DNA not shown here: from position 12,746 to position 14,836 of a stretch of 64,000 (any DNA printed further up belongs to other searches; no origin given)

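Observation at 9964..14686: Non-canonical group-3c-like [NiFe] hydrogenase: MvhADG with a GltD/NfnB-like flavoprotein-polyferredoxin in place of HdrABC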

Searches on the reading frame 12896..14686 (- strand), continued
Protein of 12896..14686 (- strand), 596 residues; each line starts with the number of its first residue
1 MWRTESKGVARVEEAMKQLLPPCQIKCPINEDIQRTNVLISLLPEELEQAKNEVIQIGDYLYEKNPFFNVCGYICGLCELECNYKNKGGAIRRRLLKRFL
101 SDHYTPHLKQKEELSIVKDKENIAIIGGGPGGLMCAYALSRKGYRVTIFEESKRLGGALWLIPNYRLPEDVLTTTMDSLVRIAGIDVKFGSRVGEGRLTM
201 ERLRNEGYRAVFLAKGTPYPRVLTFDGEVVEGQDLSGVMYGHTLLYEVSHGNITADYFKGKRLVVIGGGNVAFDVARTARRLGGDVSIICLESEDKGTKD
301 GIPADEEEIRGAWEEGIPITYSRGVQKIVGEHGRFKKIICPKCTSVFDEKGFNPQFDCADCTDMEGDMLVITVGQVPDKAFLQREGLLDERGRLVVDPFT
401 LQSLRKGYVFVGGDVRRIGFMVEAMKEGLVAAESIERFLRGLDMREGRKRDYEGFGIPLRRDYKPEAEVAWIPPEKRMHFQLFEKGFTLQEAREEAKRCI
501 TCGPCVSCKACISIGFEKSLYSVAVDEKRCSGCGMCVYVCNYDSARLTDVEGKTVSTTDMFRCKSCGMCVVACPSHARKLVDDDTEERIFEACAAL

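Call 40: search_solved_structures(query=window:12896-14686:-, max_evalue=1e-30, show_alignments=5)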
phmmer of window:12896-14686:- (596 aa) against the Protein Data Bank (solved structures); distinct sequences matched with E-value up to 1e-30: 6.
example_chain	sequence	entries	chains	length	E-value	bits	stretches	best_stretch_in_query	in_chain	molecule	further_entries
9n5u_A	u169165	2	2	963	2.1e-51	178.1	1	19-442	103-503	NfnA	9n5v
5jca_L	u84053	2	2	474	4.4e-46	160.6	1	21-439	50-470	NADH-dependent Ferredoxin:NADP Oxidoreductase (NfnI) subunit alpha | NADH-dependent Ferredoxin:NADP Oxidoreductase subunit alpha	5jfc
5vj7_A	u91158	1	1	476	8.3e-41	143.1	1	21-439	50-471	Oxidoreductase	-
9bov_A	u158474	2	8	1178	3.4e-39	137.8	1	19-533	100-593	Molybdopterin oxidoreductase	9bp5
8oh5_C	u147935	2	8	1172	2.1e-38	135.2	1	20-573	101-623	Formate dehydrogenase-O, major subunit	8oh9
4ylf_B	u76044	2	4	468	6.7e-37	130.2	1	66-441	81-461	Dihydropyrimidine dehydrogenase subunit A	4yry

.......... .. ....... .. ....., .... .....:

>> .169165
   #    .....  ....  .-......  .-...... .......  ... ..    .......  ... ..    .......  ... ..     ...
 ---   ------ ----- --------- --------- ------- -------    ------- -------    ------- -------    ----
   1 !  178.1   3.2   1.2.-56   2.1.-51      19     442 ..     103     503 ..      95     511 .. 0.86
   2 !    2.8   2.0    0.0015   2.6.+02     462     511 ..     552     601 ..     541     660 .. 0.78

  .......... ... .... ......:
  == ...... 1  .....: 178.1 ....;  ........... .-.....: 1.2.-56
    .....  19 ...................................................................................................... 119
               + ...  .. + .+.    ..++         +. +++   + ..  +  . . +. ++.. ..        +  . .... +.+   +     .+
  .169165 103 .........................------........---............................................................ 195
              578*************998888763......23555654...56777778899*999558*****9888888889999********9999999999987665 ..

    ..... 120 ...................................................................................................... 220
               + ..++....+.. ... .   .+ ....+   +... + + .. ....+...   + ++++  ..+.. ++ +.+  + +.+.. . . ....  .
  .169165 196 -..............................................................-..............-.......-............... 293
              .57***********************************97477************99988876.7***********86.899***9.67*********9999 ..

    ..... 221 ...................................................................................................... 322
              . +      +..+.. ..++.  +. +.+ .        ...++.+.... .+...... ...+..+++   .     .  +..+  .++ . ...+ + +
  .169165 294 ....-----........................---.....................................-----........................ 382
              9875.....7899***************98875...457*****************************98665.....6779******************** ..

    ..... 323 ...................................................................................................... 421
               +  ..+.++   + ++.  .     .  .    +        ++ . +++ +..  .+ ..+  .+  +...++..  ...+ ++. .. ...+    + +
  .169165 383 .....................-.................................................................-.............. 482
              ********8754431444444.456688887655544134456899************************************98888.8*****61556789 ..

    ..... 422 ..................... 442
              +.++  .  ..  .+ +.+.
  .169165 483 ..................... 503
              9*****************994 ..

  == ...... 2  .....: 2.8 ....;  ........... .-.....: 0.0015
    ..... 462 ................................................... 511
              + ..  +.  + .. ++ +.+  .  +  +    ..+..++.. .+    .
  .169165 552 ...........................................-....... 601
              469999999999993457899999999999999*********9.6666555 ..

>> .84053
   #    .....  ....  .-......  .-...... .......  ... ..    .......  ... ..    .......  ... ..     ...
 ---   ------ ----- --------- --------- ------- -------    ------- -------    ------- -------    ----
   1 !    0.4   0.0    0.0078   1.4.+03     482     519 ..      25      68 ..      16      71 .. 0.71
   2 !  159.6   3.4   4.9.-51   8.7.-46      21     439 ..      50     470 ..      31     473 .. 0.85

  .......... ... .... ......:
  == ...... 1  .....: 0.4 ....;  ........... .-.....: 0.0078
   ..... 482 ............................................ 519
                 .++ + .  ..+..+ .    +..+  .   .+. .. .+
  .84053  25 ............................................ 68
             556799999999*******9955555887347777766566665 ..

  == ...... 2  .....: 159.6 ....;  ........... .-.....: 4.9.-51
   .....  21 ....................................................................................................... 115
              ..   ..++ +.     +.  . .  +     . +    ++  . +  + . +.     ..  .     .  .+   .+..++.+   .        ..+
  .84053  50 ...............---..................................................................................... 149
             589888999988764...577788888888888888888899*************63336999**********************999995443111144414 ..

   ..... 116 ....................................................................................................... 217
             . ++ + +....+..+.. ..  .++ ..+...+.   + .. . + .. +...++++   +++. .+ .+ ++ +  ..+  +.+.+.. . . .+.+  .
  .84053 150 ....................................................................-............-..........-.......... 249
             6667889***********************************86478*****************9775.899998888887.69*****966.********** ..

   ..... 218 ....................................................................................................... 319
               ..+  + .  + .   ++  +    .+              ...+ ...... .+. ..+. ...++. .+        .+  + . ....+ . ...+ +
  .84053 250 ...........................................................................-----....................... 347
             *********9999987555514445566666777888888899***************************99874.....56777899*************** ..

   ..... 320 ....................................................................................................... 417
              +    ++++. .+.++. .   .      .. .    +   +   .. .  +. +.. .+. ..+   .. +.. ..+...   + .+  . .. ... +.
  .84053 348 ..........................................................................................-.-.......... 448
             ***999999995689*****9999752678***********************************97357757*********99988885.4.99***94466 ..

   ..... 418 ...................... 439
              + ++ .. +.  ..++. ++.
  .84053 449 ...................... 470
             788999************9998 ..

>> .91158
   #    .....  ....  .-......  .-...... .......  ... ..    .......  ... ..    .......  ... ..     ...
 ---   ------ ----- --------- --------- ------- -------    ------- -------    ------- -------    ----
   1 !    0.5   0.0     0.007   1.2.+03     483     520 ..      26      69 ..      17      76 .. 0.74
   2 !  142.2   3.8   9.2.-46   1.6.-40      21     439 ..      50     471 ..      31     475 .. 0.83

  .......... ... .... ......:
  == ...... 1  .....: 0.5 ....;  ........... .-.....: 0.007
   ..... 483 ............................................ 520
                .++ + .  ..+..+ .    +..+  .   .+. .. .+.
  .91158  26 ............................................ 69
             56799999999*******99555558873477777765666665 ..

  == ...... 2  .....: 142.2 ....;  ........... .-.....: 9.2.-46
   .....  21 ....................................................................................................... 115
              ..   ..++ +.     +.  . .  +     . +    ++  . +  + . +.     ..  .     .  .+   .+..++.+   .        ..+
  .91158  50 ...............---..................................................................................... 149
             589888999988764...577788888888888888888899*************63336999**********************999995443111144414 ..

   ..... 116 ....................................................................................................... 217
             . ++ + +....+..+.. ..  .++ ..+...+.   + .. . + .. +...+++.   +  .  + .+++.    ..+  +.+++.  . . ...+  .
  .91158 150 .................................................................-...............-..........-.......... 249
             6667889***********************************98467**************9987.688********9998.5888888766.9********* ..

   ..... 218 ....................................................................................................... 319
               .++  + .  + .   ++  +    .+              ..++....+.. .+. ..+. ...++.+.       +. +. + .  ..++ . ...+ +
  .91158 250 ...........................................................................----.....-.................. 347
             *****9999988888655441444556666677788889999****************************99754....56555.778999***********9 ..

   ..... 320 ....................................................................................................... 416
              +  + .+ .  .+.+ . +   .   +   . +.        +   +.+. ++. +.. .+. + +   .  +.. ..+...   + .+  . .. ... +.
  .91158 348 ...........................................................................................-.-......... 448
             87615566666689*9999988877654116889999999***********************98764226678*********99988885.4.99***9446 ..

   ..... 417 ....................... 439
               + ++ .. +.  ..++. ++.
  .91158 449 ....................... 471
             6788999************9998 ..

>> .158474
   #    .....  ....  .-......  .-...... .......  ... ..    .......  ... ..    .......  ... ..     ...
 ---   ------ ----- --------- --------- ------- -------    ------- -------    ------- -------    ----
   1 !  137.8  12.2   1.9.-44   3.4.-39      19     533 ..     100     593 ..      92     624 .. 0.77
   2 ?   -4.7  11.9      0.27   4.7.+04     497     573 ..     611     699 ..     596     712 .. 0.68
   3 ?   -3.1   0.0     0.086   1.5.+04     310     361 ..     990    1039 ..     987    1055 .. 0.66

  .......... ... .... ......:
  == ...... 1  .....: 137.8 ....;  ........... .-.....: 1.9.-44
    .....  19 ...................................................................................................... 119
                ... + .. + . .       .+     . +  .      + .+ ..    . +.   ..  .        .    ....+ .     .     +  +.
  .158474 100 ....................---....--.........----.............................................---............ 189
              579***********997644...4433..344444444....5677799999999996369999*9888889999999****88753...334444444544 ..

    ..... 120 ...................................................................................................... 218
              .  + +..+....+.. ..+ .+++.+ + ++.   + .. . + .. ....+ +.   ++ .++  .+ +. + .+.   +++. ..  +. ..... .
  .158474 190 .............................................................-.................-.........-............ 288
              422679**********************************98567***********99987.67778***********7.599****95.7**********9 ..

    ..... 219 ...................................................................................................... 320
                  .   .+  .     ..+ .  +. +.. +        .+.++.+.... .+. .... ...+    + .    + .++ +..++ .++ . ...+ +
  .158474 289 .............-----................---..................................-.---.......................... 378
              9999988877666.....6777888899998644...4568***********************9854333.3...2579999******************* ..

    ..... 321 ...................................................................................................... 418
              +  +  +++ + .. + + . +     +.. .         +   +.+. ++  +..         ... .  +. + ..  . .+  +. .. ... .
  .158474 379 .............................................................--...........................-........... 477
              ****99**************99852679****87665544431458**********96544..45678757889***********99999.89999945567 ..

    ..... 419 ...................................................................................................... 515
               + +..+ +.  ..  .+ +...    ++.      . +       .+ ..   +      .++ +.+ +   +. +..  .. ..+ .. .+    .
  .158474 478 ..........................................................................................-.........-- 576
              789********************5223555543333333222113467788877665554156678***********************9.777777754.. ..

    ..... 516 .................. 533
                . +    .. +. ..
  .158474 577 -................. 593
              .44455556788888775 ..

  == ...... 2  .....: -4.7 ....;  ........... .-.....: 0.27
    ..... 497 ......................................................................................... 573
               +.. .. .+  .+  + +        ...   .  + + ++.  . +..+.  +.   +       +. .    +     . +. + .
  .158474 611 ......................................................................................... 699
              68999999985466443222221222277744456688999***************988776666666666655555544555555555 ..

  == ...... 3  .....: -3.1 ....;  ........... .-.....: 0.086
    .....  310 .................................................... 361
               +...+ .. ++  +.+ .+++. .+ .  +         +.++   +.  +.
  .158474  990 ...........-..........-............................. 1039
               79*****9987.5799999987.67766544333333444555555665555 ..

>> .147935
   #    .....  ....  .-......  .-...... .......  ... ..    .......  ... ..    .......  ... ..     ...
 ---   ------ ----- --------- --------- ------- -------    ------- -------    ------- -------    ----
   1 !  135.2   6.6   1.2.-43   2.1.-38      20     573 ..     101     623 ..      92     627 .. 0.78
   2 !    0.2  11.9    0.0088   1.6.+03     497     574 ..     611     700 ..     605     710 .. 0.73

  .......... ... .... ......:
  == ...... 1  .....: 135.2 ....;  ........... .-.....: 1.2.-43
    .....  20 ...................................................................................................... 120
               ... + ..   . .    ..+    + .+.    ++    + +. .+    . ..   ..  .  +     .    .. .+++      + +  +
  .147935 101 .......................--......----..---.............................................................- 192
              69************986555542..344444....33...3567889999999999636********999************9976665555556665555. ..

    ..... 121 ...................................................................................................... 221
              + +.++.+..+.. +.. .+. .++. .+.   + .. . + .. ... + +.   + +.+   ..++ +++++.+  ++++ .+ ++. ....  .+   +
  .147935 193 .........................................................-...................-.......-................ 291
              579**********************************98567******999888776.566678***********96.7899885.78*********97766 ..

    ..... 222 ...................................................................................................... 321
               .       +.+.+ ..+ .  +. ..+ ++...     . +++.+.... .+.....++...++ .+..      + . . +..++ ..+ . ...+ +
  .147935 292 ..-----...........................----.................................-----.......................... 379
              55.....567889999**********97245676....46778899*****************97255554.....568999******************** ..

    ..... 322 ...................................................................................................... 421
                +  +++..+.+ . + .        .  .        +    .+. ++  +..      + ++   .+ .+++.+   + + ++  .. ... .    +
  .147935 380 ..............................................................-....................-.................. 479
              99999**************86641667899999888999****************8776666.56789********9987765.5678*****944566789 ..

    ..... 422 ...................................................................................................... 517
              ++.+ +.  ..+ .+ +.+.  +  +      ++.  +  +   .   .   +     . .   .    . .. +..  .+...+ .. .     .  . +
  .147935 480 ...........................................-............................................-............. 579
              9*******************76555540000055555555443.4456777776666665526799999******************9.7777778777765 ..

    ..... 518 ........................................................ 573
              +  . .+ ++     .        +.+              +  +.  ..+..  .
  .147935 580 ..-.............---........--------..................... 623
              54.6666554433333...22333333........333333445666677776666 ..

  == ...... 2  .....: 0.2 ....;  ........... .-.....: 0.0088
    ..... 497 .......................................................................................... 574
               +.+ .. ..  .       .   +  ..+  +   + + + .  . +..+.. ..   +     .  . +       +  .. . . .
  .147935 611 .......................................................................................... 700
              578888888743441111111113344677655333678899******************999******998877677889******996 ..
